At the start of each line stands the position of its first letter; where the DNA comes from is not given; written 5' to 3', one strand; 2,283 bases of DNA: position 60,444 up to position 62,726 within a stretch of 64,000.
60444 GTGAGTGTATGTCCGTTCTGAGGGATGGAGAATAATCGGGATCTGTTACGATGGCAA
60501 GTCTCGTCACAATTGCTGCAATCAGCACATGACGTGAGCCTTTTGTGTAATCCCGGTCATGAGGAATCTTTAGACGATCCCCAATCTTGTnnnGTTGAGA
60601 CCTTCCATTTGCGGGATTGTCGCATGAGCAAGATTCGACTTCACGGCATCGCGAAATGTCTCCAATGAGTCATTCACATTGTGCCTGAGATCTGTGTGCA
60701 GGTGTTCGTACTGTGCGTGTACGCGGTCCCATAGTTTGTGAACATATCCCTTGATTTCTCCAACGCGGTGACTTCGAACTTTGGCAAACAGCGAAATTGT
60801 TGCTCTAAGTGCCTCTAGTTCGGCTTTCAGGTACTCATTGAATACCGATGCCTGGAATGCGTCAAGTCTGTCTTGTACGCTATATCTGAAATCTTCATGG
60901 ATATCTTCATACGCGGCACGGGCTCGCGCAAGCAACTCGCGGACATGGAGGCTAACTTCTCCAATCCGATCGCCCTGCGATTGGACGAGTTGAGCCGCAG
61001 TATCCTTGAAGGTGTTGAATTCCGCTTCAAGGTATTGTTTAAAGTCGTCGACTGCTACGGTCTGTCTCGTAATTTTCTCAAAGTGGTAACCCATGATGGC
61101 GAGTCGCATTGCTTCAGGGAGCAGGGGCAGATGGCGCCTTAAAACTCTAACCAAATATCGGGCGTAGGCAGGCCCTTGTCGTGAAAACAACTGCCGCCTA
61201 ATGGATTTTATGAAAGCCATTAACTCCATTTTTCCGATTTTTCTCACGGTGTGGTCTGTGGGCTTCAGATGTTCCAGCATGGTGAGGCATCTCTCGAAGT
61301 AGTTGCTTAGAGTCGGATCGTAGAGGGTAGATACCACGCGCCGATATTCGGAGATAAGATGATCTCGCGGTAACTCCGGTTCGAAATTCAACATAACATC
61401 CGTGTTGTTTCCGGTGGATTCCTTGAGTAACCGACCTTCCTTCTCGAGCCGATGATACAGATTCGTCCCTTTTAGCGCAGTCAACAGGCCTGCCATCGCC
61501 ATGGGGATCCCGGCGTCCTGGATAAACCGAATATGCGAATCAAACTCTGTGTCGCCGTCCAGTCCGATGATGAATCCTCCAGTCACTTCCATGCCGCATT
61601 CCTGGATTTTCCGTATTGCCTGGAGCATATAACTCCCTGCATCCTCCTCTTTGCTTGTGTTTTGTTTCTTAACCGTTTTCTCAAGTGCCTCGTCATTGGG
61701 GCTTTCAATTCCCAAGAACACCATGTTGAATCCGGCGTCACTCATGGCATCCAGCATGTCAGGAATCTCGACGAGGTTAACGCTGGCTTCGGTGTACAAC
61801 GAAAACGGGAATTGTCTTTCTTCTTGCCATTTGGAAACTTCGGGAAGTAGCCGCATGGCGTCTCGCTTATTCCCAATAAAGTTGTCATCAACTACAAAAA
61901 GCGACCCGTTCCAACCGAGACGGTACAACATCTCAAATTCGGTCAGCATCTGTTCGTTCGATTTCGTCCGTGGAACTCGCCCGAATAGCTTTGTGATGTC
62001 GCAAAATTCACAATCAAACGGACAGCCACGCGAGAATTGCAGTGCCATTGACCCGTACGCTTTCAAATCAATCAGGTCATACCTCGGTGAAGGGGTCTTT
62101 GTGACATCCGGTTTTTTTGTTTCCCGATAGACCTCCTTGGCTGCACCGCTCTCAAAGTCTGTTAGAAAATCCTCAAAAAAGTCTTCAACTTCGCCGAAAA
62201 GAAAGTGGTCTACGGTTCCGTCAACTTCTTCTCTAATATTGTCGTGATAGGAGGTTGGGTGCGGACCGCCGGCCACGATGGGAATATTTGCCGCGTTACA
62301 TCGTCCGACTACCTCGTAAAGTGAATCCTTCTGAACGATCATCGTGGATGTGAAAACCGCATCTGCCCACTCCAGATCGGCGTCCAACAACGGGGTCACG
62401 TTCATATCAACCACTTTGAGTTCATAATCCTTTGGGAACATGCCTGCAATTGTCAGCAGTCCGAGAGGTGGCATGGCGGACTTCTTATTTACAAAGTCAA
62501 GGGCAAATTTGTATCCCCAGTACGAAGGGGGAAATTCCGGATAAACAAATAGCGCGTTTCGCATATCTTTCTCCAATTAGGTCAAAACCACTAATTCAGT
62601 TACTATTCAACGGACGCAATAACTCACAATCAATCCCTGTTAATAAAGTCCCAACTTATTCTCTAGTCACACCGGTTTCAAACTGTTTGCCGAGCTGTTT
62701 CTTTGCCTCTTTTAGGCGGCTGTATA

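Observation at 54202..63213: Minus-strand operon: ECF sigma factor, two B12-radical-SAM paralogs, an S-component-less ECF transporter, a 2-hydroxyacid dehydrogenase and a GNAT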

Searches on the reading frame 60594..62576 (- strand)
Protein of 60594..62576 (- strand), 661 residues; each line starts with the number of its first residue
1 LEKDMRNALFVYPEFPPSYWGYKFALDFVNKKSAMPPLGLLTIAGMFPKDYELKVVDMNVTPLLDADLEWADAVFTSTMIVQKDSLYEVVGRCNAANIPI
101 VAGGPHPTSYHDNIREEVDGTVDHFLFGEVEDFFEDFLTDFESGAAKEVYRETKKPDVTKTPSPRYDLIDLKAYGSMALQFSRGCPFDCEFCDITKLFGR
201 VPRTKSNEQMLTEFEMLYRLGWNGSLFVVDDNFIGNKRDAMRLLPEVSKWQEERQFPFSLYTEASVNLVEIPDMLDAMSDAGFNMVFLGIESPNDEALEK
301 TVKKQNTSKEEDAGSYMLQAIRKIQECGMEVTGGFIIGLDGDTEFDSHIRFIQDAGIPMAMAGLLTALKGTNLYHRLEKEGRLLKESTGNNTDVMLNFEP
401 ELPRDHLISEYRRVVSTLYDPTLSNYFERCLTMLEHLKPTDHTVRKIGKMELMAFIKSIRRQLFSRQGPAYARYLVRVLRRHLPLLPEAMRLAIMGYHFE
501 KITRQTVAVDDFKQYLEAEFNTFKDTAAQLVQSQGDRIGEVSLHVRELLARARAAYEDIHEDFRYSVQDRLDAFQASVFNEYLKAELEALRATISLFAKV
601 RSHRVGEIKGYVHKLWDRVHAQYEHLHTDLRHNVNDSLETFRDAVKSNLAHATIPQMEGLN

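Call 3: search_protein_families(library=pfam, proteins=[window:60594-62576:-], max_evalue=0.01)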
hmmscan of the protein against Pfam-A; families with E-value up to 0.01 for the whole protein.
window:60594-62576:- (661 aa): 3 families
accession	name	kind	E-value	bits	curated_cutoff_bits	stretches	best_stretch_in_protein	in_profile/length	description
PF13282.11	DUF4070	-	5.6e-31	107.9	22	1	371-507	1-139/144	Domain of unknown function (DUF4070)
PF04055.27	Radical_SAM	-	4.8e-17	63.1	29.5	1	180-345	2-157/166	Radical SAM superfamily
PF02310.24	B12-binding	-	6e-13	49.1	32.1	1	33-137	10-120/121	B12 binding domain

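Call 4: search_protein_families(library=ncbifam, proteins=[window:60594-62576:-], max_evalue=0.01)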
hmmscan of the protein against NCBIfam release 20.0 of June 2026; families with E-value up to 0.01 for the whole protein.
window:60594-62576:- (661 aa): 18 families
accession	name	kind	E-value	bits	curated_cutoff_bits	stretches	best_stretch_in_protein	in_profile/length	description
TIGR04013.1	B12_SAM_MJ_1487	hypoth_equivalog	8.3e-18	64.4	251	1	72-347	45-323/382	TIGR04013 family B12-binding domain/radical SAM domain-containing protein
TIGR02026.1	BchE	equivalog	1.7e-16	60.2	481.35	1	34-383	19-393/497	magnesium-protoporphyrin IX monomethyl ester anaerobic oxidative cyclase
TIGR04479.1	bcpD_PhpK_rSAM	subfamily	5.8e-16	57.9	600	1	177-353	242-407/504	PhpK family radical SAM P-methyltransferase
NF050148.1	rSAM_ApyD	equivalog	1.3e-15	56.9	750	1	94-346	100-355/645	RiPP biosynthesis radical SAM protein ApyD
TIGR03471.1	HpnJ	equivalog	1.6e-15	57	577.6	1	177-413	198-427/472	hopanoid biosynthesis associated radical SAM protein HpnJ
TIGR04367.1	HpnR_B12_rSAM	equivalog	9.2e-15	54.1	650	1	177-313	187-316/490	hopanoid C-3 methylase HpnR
TIGR04014.1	B12_SAM_MJ_0865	equivalog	1.8e-14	53.4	360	1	179-347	163-326/434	methyl-coenzyme M reductase glutamine C-methyltransferase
TIGR04072.2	rSAM_ladder_B12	equivalog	6.4e-14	51.4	360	1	90-306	90-305/443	lipid biosynthesis B12-binding/radical SAM protein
NF038361.1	rSAM_Sden_1168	equivalog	4.8e-10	38.6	575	1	177-382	283-478/560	Sden_1168 family B12-binding radical SAM P-methyltransferase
NF033070.1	rSAM_AprD4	equivalog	2.9e-07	29.8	500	1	160-374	172-387/456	AprD4 family radical SAM diol-dehydratase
NF045585.1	rSAM_slr0320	equivalog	4.9e-07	28.6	775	1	177-301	236-358/511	photosystem II high light acclimation radical SAM protein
TIGR04295.1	B12_rSAM_oligo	hypoth_equivalog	5.6e-07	28.6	400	1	177-324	201-334/422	TIGR04295 family B12-binding domain-containing radical SAM protein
NF033712.0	B12_rSAM_KedN5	subfamily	1.6e-06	26.6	700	1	177-343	196-356/624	KedN5 family methylcobalamin-dependent radical SAM C-methyltransferase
TIGR03975.1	rSAM_ocin_1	subfamily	1.9e-06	26.7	281.85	1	176-343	261-416/606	RiPP maturation radical SAM C-methyltransferase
NF040542.1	rSAM_RCCLKC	equivalog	2.8e-06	26.8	450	1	153-337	157-330/423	arsinothricin biosynthesis radical SAM protein ArsL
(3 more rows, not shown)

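Call 7: find_homologous_proteins(query=window:60594-62564:-)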
Query window:60594-62564:- (657 aa): 8000 proteins with E <= 0.001 among 8000 candidates; the best 120 are listed.
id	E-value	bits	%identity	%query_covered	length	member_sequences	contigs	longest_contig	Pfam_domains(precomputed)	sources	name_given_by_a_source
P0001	0.0e+0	1377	90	100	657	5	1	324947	PF04055.28,PF13282.12,PF02310.25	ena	-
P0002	0.0e+0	1373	90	100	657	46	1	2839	PF04055.28,PF13282.12,PF02310.25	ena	-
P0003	0.0e+0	1353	88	100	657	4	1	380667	PF04055.28,PF13282.12,PF02310.25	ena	-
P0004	0.0e+0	1352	89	100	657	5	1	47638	PF04055.28,PF13282.12,PF02310.25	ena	-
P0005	0.0e+0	1349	88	100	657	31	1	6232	PF04055.28,PF13282.12,PF02310.25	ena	-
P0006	0.0e+0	1326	87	100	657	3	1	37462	PF04055.28,PF13282.12,PF02310.25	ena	-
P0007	0.0e+0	1285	90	94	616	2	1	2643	PF04055.28,PF13282.12,PF02310.25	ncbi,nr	ncbi:MAG: B12-binding domain-containing radical SAM protein, partial [Candidatus Poribacteria bacter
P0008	0.0e+0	1270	83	100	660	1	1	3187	PF04055.28,PF13282.12,PF02310.25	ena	-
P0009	0.0e+0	1196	78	100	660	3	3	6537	PF04055.28,PF13282.12,PF02310.25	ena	-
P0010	0.0e+0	1191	75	98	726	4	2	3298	PF16703.11,PF04055.28,PF06183.19,PF13282.12,PF02310.25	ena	-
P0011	0.0e+0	1132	84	89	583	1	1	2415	PF04055.28,PF13282.12,PF02310.25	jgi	jgi:radical SAM superfamily enzyme YgiQ (UPF0313 family)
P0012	0.0e+0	1129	74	99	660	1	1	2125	PF04055.28,PF13282.12,PF02310.25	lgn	-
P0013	0.0e+0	1115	73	99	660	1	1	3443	PF04055.28,PF13282.12,PF02310.25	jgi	jgi:radical SAM superfamily enzyme YgiQ (UPF0313 family)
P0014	0.0e+0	1104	85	86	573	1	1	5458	PF04055.28,PF13282.12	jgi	jgi:radical SAM superfamily enzyme YgiQ (UPF0313 family)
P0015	0.0e+0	1103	72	99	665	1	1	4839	PF04055.28,PF13282.12,PF02310.25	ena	-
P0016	0.0e+0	1102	72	99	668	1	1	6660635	PF04055.28,PF13282.12,PF02310.25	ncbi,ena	-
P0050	0.0e+0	1078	69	100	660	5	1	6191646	PF04055.28,PF13282.12,PF02310.25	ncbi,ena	-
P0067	0.0e+0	1066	69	100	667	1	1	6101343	PF04055.28,PF13282.12,PF02310.25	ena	-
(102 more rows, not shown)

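Call 9: find_encoding_contigs(protein=P0016, flank=10000, max_places=2)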
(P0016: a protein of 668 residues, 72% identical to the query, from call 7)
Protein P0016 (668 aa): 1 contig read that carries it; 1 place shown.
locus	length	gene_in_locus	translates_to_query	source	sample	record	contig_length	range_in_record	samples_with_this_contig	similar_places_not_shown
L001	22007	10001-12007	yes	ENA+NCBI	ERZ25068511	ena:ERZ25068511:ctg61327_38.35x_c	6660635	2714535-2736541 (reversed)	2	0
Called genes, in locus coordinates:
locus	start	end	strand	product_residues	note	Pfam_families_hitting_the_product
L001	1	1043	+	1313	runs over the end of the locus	-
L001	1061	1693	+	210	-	PF02223:Thymidylate_kin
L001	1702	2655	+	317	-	PF13177:DNA_pol3_delta2, PF09115:DNApol3-delta_C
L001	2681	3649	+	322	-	PF13588:HSDR_N_2 (weak), PF04313:HSDR_N (weak)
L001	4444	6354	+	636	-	PF00133:tRNA-synt_1, PF01406:tRNA-synt_1e (weak), PF09334:tRNA-synt_1g, PF00133:tRNA-synt_1 (weak), PF19303:Anticodon_3, PF08264:Anticodon_1 (weak), PF01588:tRNA_bind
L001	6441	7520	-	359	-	-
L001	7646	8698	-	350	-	PF08240:ADH_N, PF16912:Glu_dehyd_C, PF00107:ADH_zinc_N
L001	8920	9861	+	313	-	PF13088:BNR_2, PF13859:BNR_3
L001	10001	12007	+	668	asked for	PF02310:B12-binding, PF04055:Radical_SAM, PF13282:DUF4070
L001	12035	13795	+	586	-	PF00437:T2SSE (faint), PF03193:RsgA_GTPase (faint), PF13476:AAA_23 (faint), PF13481:AAA_25 (faint), PF00005:ABC_tran, PF13304:AAA_21, PF00005:ABC_tran, PF02463:SMC_N (weak), +9 more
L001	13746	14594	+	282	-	PF02361:CbiQ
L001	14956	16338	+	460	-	PF00072:Response_reg, PF00158:Sigma54_activat, PF00493:MCM (weak), PF14532:Sigma54_activ_2, PF00004:AAA (faint), PF07728:AAA_5 (weak), PF25601:AAA_lid_14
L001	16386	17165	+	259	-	PF05685:Uma2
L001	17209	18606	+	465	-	PF12623:Hen1_L, PF13489:Methyltransf_23, PF05175:MTS (weak), PF08241:Methyltransf_11 (weak), PF08242:Methyltransf_12, PF13649:Methyltransf_25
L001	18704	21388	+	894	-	PF13671:AAA_33, PF00149:Metallophos, PF16542:PNKP_ligase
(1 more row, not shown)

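Call 11: find_related_loci(query=A1, collection=genome_contigs, flank=10000)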
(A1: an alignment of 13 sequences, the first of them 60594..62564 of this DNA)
Query A1 (657 aa) in genome_contigs; peptide patterns used: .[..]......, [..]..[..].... (x = any residue, [..] = any of these).
333 stretches matched a pattern; 220 encode a relative of the query (tblastn E <= 1e-3); the best 80 are kept; 80 distinct loci.
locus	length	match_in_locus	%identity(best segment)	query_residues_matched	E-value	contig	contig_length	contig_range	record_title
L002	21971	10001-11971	92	1-657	0e+0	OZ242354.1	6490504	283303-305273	MAG: Candidatus Poribacteria bacterium isolate 342ba744-3869-4f81-a489-a0f16b16fbc4 genome assembly, chromosome: 1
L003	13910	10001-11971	90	1-657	0e+0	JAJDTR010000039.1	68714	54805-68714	MAG: Candidatus Poribacteria bacterium isolate jk18x1bzbins.36 k141_235807, whole genome shotgun sequence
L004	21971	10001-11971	88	1-657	0e+0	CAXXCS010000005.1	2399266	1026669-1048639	MAG: Candidatus Poribacteria bacterium isolate f2072dac-7ec4-414b-ba18-4a473c62d403 genome assembly, contig: contig_5, w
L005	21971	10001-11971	88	1-657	0e+0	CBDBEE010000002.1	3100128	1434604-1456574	MAG: Candidatus Poribacteria bacterium isolate 9eb15a66-94a6-4ca6-bf90-476f30333b94 genome assembly, contig: contig_2, w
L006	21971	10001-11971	90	1-657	0e+0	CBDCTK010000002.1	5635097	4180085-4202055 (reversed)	MAG: Candidatus Poribacteria bacterium isolate 5e1f03a3-4ce1-415a-a4c9-4ecbe52226bd genome assembly, contig: contig_2, w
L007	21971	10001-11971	86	1-657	0e+0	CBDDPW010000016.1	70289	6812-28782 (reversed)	MAG: Candidatus Poribacteria bacterium isolate 3f36937d-8c17-4172-b0cd-efb7b76609bb genome assembly, contig: contig_16,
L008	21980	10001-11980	78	1-657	0e+0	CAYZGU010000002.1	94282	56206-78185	MAG TPA_asm: uncultured bacterium isolate SRP092796_co2_738 genome assembly, contig: k141_5380454, whole genome shotgun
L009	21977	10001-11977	72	1-651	0e+0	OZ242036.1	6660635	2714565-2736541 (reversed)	MAG: Candidatus Poribacteria bacterium isolate 54b3e0b4-8990-4cd1-959a-c9693763f33b genome assembly, chromosome: 1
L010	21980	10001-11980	71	1-651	0e+0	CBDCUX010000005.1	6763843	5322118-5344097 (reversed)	MAG: Candidatus Poribacteria bacterium isolate e6ba5316-27cc-4a72-bad8-a94c688688a0 genome assembly, contig: contig_5, w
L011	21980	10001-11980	71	1-651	0e+0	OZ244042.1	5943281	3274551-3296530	MAG: Candidatus Poribacteria bacterium isolate 82c2f847-b3a6-4516-8f18-366283cf6473 genome assembly, chromosome: 1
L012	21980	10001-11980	71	1-651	0e+0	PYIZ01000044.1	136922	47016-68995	MAG: Candidatus Poribacteria bacterium isolate PCPOR2b Ga0206366_144, whole genome shotgun sequence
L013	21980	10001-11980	70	1-651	0e+0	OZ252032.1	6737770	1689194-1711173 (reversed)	MAG: Candidatus Poribacteria bacterium isolate aa3f26ad-70d9-470a-add4-ad97223fdacd genome assembly, chromosome: 1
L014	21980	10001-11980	70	1-651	0e+0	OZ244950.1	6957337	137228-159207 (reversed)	MAG: Candidatus Poribacteria bacterium isolate 1741874c-865a-47cd-958f-7fa2b3d0eca7 genome assembly, chromosome: 1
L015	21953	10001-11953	71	1-651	0e+0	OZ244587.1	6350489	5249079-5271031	MAG: Candidatus Poribacteria bacterium isolate 01ec1ce0-d2a5-493a-a37f-f7455bcb6da2 genome assembly, chromosome: 1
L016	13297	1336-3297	71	1-651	0e+0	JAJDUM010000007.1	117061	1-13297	MAG: Candidatus Poribacteria bacterium isolate jk18x1bzbins.78 k141_343794, whole genome shotgun sequence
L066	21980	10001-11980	67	1-657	0e+0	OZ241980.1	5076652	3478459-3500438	MAG: Candidatus Poribacteria bacterium isolate addb8a48-e40a-4d5d-92e9-c4632a5e54a8 genome assembly, chromosome: 1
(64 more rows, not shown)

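Call 19: search_solved_structures(query=window:60594-62564:-, max_evalue=0.01)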
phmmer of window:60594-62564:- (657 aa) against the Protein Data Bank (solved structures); distinct sequences matched with E-value up to 0.01: 1.
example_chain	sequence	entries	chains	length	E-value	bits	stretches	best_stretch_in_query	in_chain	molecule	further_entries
9ccb_A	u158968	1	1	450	5.8e-11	45.1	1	172-343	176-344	Radical SAM core domain-containing protein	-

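Call 28: search_protein_representatives(protein=window:60594-62564:-)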
Query: 657 residues. Proteins with E-value up to 0.001 (for the whole library): 20592; up to 1e-10: 6053; up to 1e-30: 1138. The best 150 are listed.
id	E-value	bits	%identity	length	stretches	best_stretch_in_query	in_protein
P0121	3.6e-205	699.9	59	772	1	3-560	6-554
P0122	4.8e-194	663.2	54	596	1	1-581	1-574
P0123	1.1e-180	619.0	53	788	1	3-577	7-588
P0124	3.6e-162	557.9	52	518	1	1-503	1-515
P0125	3.4e-161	554.7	47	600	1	1-572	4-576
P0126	1.7e-153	529.3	45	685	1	3-619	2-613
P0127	1.3e-145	503.2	52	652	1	3-501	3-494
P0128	2.4e-143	495.7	47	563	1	31-574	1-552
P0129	1.4e-140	486.6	48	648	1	2-514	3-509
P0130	2.7e-140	485.6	44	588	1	3-563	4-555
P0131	1.0e-139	483.7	47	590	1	3-573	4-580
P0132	5.5e-135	468.1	52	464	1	49-501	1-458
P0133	1.2e-134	466.9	63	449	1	28-373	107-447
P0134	2.5e-132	459.3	47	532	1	3-503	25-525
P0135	9.2e-130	450.8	45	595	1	4-569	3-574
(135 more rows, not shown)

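Call 29: find_encoding_contigs(protein=P0121, flank=8000, max_places=3)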
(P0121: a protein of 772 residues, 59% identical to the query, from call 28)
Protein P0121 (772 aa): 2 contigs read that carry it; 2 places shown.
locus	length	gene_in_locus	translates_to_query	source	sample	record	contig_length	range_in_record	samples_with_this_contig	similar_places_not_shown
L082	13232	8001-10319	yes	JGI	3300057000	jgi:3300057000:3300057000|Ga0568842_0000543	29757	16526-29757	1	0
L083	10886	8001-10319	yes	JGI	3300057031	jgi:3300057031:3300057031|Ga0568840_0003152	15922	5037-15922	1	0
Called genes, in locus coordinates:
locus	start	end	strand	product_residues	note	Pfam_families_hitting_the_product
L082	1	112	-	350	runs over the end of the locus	PF01370:Epimerase, PF16363:GDP_Man_Dehyd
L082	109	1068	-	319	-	PF00551:Formyl_trans_N, PF02911:Formyl_trans_C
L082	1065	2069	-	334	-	PF00535:Glycos_transf_2, PF13641:Glyco_tranf_2_3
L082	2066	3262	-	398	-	PF00155:Aminotran_1_2, PF01041:DegT_DnrJ_EryC1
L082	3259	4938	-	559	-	PF02366:PMT, PF13231:PMT_2 (weak)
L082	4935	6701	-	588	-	PF02366:PMT, PF13231:PMT_2, PF18583:Arnt_C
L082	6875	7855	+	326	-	PF01791:DeoC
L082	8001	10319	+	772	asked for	PF02310:B12-binding, PF04055:Radical_SAM, PF13282:DUF4070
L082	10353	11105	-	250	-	PF01135:PCMT, PF00398:RrnaAD (weak), PF13847:Methyltransf_31 (weak), PF13649:Methyltransf_25 (weak)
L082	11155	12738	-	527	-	PF01590:GAF, PF13185:GAF_2 (weak), PF13492:GAF_3, PF07228:SpoIIE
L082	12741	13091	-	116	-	PF01740:STAS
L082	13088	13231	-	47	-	?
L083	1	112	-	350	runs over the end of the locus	PF01370:Epimerase, PF16363:GDP_Man_Dehyd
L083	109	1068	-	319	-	PF00551:Formyl_trans_N, PF02911:Formyl_trans_C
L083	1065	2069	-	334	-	PF00535:Glycos_transf_2, PF13641:Glyco_tranf_2_3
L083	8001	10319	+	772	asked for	PF02310:B12-binding, PF04055:Radical_SAM, PF13282:DUF4070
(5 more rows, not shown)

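Call 30: list_cluster_members(proteins=[P0121, P0122, P0123, P0125, P0126, P0127, P0129, P0130, P0131, P0135])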
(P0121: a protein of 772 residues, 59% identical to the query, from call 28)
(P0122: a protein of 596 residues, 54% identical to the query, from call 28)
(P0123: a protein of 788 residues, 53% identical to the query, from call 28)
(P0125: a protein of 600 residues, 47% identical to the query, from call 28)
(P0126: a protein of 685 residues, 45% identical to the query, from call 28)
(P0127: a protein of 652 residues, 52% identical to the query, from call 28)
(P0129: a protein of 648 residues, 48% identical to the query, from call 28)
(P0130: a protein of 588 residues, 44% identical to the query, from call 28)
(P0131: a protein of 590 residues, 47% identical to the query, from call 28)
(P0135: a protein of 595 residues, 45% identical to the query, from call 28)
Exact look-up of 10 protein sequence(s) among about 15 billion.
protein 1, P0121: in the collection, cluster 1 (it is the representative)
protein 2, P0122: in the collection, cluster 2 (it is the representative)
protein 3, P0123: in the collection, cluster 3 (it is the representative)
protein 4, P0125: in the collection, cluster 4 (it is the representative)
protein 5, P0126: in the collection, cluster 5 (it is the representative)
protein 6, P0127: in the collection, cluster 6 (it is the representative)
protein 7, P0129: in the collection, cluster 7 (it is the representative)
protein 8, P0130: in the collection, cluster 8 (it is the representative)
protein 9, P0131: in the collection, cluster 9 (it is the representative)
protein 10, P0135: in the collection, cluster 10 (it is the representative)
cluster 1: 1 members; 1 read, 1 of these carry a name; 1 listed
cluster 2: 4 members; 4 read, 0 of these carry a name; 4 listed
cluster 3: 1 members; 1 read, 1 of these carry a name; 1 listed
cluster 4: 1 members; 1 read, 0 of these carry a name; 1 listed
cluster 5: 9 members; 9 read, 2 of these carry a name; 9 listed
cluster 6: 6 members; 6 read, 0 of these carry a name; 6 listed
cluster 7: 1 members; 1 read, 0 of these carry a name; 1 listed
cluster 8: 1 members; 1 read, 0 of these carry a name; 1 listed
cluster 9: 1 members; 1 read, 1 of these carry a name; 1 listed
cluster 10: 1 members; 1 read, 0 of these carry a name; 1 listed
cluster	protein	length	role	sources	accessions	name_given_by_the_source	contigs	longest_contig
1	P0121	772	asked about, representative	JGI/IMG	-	radical SAM superfamily enzyme YgiQ (UPF0313 family)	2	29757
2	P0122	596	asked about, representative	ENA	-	-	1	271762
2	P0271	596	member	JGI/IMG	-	-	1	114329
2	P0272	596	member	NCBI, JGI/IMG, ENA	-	-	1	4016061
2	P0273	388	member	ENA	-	-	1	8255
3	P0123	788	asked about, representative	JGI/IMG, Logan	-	radical SAM superfamily enzyme YgiQ (UPF0313 family)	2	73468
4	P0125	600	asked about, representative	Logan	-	-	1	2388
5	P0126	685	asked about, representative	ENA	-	-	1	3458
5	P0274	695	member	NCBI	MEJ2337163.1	MAG: B12-binding domain-containing radical SAM protein, partial [Gemmatimonadales ...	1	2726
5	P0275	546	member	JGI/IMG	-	hypothetical protein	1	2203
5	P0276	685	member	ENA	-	-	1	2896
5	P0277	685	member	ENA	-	-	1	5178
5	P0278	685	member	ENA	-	-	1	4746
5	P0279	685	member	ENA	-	-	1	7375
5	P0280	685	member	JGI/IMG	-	-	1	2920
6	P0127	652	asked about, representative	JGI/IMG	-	-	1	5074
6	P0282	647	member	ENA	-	-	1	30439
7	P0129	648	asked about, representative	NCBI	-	-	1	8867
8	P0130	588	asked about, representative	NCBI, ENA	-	-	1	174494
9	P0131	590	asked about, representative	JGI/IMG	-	radical SAM superfamily enzyme YgiQ (UPF0313 family)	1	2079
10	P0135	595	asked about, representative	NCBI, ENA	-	-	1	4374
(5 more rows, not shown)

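Call 31: find_encoding_contigs(protein=P0272, flank=8000, max_places=1)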
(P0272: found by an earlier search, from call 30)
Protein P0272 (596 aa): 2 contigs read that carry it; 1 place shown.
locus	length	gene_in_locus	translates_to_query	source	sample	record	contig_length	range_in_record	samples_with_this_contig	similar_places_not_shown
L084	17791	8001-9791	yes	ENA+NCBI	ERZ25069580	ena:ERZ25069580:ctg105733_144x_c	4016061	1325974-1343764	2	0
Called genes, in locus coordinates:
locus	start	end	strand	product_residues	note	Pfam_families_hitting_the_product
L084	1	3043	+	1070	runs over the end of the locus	PF00873:ACR_tran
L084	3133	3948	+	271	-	PF01507:PAPS_reduct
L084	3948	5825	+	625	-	PF00009:GTP_EFTU, PF01926:MMR_HSR1 (faint), PF22594:GTP-eEF1A_C, PF01583:APS_kinase, PF13671:AAA_33 (weak)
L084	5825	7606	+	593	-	PF00860:Xan_ur_permease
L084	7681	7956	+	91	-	-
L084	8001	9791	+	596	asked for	PF02310:B12-binding, PF04055:Radical_SAM, PF13282:DUF4070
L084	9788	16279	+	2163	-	PF00109:ketoacyl-synt, PF02801:Ketoacyl-synt_C, PF16197:KAsynt_C_assoc, PF22336:RhiE-like_linker, PF00698:Acyl_transf_1, PF21089:PKS_DH_N, PF22953:SpnB_Rossmann, PF08240:ADH_N, +8 more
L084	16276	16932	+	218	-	PF00550:PP-binding (weak)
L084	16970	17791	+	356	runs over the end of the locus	PF01073:3Beta_HSD, PF01370:Epimerase, PF16363:GDP_Man_Dehyd, PF07993:NAD_binding_4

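Call 32: find_encoding_contigs(protein=P0123, flank=8000, max_places=1)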
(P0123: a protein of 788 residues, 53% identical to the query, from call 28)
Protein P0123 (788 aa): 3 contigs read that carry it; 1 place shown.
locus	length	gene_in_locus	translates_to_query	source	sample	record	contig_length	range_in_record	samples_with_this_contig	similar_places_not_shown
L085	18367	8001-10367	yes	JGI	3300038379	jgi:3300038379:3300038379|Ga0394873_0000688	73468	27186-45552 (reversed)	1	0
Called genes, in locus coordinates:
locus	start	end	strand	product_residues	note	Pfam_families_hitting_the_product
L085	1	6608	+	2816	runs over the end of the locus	-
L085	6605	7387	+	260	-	PF00106:adh_short, PF08659:KR, PF23441:SDR (weak), PF13561:adh_short_C2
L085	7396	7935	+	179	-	PF10698:DUF2505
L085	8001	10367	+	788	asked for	PF02310:B12-binding, PF04055:Radical_SAM, PF13282:DUF4070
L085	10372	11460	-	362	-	PF08241:Methyltransf_11 (faint), PF13649:Methyltransf_25 (faint), PF01555:N6_N4_Mtase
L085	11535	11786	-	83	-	-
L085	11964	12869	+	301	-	PF01545:Cation_efflux, PF16916:ZT_dimer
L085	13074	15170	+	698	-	PF03109:ABC1 (faint), PF00069:Pkinase, PF01636:APH (faint), PF07714:PK_Tyr_Ser-Thr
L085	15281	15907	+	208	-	-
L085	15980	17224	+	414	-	PF10102:DUF2341, PF13385:Laminin_G_3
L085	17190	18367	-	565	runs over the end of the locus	PF07602:DUF1565 (faint), PF22842:Pel9A-like_beta_helix, PF05048:NosD, PF13229:Beta_helix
